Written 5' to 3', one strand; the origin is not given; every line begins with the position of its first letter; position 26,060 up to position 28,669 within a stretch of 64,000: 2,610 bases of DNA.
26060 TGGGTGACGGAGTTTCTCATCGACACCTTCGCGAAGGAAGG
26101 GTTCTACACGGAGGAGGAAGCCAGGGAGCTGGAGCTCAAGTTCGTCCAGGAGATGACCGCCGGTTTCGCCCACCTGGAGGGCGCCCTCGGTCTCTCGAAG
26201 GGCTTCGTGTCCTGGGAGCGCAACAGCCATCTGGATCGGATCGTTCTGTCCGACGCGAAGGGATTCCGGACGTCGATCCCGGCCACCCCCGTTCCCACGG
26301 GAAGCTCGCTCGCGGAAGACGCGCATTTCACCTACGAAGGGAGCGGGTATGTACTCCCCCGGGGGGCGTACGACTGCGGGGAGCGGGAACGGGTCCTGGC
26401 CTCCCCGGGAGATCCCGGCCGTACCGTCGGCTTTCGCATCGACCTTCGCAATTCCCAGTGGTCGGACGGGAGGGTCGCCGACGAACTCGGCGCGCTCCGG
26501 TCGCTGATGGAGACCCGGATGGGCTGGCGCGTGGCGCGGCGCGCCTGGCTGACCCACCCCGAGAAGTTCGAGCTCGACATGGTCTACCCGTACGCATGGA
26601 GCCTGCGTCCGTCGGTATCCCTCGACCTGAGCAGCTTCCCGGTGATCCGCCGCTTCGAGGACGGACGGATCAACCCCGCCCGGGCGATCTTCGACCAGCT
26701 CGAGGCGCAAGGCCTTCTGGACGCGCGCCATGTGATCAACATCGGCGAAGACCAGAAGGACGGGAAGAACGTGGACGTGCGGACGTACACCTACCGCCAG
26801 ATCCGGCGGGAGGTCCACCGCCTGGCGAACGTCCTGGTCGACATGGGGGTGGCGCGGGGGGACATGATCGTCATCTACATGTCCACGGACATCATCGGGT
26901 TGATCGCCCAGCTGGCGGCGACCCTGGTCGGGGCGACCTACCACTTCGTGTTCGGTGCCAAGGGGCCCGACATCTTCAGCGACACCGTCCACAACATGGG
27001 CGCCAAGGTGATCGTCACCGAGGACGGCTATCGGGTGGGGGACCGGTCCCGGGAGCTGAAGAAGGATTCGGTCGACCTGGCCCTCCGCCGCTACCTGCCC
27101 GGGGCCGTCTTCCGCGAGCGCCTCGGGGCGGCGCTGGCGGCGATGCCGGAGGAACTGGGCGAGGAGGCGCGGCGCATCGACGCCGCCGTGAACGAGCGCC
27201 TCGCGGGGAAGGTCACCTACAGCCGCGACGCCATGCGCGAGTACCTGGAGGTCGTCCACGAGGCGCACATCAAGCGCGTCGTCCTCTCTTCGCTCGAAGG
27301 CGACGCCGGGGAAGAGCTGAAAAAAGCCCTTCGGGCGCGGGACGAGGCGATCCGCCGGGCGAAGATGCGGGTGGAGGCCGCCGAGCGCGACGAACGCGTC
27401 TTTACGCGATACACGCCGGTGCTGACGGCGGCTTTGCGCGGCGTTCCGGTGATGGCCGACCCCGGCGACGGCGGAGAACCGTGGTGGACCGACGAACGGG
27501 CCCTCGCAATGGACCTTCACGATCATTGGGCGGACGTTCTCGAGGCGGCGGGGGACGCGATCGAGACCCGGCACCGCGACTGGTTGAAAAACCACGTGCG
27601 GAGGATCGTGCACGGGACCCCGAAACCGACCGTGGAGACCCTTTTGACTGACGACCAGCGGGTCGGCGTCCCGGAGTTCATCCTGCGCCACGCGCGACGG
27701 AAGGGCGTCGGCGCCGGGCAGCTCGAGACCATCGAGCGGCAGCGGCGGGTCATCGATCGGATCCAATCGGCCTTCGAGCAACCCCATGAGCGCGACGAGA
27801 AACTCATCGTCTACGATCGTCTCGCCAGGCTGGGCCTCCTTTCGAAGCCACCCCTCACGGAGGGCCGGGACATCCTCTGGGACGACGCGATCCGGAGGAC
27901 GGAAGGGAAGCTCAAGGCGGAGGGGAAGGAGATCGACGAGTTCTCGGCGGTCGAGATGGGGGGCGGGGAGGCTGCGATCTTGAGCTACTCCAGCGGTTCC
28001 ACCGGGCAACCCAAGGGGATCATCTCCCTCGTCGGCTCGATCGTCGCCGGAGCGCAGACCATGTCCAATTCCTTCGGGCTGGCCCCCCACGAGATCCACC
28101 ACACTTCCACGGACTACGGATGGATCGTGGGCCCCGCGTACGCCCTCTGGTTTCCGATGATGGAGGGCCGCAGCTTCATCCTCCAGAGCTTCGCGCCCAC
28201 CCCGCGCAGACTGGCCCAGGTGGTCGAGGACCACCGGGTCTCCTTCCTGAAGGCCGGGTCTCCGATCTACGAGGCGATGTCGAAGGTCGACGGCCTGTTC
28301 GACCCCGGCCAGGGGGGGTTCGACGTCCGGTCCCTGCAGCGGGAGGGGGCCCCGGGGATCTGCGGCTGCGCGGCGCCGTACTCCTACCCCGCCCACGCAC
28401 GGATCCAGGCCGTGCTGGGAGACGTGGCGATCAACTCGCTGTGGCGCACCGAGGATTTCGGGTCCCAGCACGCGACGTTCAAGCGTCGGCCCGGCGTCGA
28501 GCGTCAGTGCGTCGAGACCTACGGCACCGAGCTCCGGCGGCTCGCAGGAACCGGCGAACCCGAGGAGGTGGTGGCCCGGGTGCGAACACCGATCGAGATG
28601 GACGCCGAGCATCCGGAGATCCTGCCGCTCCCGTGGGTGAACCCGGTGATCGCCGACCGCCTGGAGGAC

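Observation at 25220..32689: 2,489-aa crotonase-like / acyl-CoA ligase / CCR-type reductase / crotonase mega-enzyme: a permuted, enlarged propionyl-CoA-synthase-like architecture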

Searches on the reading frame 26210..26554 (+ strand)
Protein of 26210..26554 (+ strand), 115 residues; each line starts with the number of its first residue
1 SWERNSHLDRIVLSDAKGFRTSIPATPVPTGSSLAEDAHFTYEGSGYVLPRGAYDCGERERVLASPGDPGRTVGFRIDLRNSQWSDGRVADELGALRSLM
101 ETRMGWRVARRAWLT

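Call 81: search_solved_structures(query=A11, max_evalue=10, show_alignments=2)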
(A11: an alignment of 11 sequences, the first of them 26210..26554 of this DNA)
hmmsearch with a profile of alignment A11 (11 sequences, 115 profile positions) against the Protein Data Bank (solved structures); distinct sequences matched with E-value up to 10: 1.
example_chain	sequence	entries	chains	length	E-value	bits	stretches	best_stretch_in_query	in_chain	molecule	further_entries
1xmw_A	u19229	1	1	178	0.94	12.6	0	19-53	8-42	Chimeric CD3 mouse Epsilon and sheep Delta Ectodomain Fragment Complex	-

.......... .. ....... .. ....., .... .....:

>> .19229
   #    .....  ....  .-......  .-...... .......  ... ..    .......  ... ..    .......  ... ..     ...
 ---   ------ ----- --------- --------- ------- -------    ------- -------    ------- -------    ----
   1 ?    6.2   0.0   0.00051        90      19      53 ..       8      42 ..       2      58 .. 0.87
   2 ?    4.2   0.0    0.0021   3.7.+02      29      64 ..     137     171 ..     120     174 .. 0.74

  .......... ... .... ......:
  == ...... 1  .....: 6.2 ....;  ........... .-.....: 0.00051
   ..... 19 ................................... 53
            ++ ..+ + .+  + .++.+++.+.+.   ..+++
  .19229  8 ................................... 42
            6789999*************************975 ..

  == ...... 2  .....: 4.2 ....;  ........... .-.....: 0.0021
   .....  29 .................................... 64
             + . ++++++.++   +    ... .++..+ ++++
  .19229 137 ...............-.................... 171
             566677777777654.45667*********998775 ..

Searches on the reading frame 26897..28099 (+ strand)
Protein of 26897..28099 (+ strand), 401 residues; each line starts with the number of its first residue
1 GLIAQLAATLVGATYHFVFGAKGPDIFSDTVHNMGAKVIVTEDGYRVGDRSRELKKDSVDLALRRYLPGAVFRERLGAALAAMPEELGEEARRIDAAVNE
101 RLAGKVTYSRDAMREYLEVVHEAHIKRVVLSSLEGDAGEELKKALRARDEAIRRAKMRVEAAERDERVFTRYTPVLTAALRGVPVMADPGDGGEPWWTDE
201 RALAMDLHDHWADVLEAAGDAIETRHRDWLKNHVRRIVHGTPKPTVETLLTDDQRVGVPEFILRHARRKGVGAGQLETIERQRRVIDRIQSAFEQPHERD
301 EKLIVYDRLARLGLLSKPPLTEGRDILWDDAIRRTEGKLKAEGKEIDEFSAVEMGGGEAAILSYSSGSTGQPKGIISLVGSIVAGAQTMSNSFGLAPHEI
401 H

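Call 80: search_solved_structures(query=A10, max_evalue=1, show_alignments=1)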
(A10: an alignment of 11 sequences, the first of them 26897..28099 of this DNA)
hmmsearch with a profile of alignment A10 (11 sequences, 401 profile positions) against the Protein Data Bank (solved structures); distinct sequences matched with E-value up to 1: 126 (the best 60 are shown).
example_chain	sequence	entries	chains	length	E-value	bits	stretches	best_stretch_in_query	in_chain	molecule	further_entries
6eqo_A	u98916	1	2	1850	4.1e-10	42.3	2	11-114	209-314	Acetyl-coenzyme A synthetase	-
7kdn_A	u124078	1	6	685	8.3e-10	41.3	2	319-394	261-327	Acetyl-coenzyme A synthetase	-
1pg3_A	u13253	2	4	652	4.8e-09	38.8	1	316-394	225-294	acetyl-CoA synthetase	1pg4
2p2b_A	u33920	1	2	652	7.6e-09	38.1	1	316-394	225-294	Acetyl-coenzyme A synthetase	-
2p2f_A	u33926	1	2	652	7.6e-09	38.1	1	316-394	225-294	Acetyl-coenzyme A synthetase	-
2p20_A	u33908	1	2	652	7.6e-09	38.1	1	316-394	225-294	Acetyl-coenzyme A synthetase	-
2p2q_A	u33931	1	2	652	7.7e-09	38.1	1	316-394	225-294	Acetyl-coenzyme A synthetase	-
2p2j_A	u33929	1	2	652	7.7e-09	38.1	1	316-394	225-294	Acetyl-coenzyme A synthetase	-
5jrh_A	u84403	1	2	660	7.9e-09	38.1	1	316-394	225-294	Acetyl-coenzyme A synthetase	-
7mmz_A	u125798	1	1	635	1.5e-08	37.2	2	353-395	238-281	Acetyl-coenzyme A synthetase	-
7kcp_A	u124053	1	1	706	1.5e-08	37.1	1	318-395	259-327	Acetyl-coenzyme A synthetase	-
7kq6_A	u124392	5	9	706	2.4e-08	36.5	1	319-395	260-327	Acetyl-coenzyme A synthetase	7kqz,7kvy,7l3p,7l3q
11km_A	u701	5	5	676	4.1e-08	35.7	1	302-397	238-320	Acetyl-coenzyme A synthetase | Probable acetyl-coenzyme A synthetase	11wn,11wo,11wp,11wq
2p2m_A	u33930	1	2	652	5.6e-08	35.3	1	316-394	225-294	Acetyl-coenzyme A synthetase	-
5ifi_A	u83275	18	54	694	2.6e-07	33.1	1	316-394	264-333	Acetyl-coenzyme A synthetase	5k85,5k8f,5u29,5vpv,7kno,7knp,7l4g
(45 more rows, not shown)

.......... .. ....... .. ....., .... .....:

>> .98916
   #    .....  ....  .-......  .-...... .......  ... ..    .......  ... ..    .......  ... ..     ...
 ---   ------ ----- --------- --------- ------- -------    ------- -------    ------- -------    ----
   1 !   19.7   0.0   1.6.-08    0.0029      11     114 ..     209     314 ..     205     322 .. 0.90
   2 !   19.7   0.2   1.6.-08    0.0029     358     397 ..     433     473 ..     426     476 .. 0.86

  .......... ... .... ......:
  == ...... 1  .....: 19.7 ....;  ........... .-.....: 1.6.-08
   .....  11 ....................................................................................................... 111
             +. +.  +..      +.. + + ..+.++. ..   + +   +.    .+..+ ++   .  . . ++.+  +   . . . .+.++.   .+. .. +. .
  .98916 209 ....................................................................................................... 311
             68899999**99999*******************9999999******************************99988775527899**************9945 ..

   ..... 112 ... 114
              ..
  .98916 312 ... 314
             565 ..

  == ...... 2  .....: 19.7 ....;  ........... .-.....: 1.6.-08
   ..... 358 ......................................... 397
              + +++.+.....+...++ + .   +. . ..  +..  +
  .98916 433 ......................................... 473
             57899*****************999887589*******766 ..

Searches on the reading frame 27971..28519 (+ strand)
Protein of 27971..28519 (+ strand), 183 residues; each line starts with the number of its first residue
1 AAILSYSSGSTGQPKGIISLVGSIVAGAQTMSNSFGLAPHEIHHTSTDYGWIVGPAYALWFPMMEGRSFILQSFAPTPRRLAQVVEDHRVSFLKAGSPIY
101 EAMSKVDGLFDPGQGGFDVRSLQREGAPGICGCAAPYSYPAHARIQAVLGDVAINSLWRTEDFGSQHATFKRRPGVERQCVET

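Call 93: search_solved_structures(query=window:27971-28519:+, max_evalue=1e-8, show_alignments=3)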
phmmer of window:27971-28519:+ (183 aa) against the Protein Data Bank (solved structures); distinct sequences matched with E-value up to 1e-8: 17.
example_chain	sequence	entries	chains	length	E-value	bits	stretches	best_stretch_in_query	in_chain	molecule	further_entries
2p2b_A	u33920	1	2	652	1.2e-13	54.5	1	4-107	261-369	Acetyl-coenzyme A synthetase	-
2p2j_A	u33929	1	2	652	1.4e-13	54.3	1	4-107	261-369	Acetyl-coenzyme A synthetase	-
1pg3_A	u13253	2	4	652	1.4e-13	54.3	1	4-107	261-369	acetyl-CoA synthetase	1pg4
2p2m_A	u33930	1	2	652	1.4e-13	54.3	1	4-107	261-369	Acetyl-coenzyme A synthetase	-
2p20_A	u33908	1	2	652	1.4e-13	54.3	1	4-107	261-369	Acetyl-coenzyme A synthetase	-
2p2f_A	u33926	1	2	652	1.4e-13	54.3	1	4-107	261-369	Acetyl-coenzyme A synthetase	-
2p2q_A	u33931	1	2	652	1.4e-13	54.3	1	4-107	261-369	Acetyl-coenzyme A synthetase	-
5jrh_A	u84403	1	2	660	1.5e-13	54.2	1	4-107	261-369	Acetyl-coenzyme A synthetase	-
6eqo_A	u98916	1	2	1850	3.7e-12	49.7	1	4-169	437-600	Acetyl-coenzyme A synthetase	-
5gxd_A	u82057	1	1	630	2.5e-11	47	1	2-96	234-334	AMP-dependent synthetase and ligase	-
8rpk_A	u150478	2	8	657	4.7e-11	46.1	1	4-95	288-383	Acetate--CoA ligase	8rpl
7kds_A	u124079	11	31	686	5.3e-11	45.9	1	3-95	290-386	Acetyl-coenzyme A synthetase 2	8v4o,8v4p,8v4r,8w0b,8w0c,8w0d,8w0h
7mmz_A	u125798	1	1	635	1.4e-09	41.3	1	4-97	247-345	Acetyl-coenzyme A synthetase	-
11km_A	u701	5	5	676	1.4e-09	41.2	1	3-91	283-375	Acetyl-coenzyme A synthetase | Probable acetyl-coenzyme A synthetase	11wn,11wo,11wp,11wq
8sf3_A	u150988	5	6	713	4.2e-09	39.7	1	3-97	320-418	Acetyl-coenzyme A synthetase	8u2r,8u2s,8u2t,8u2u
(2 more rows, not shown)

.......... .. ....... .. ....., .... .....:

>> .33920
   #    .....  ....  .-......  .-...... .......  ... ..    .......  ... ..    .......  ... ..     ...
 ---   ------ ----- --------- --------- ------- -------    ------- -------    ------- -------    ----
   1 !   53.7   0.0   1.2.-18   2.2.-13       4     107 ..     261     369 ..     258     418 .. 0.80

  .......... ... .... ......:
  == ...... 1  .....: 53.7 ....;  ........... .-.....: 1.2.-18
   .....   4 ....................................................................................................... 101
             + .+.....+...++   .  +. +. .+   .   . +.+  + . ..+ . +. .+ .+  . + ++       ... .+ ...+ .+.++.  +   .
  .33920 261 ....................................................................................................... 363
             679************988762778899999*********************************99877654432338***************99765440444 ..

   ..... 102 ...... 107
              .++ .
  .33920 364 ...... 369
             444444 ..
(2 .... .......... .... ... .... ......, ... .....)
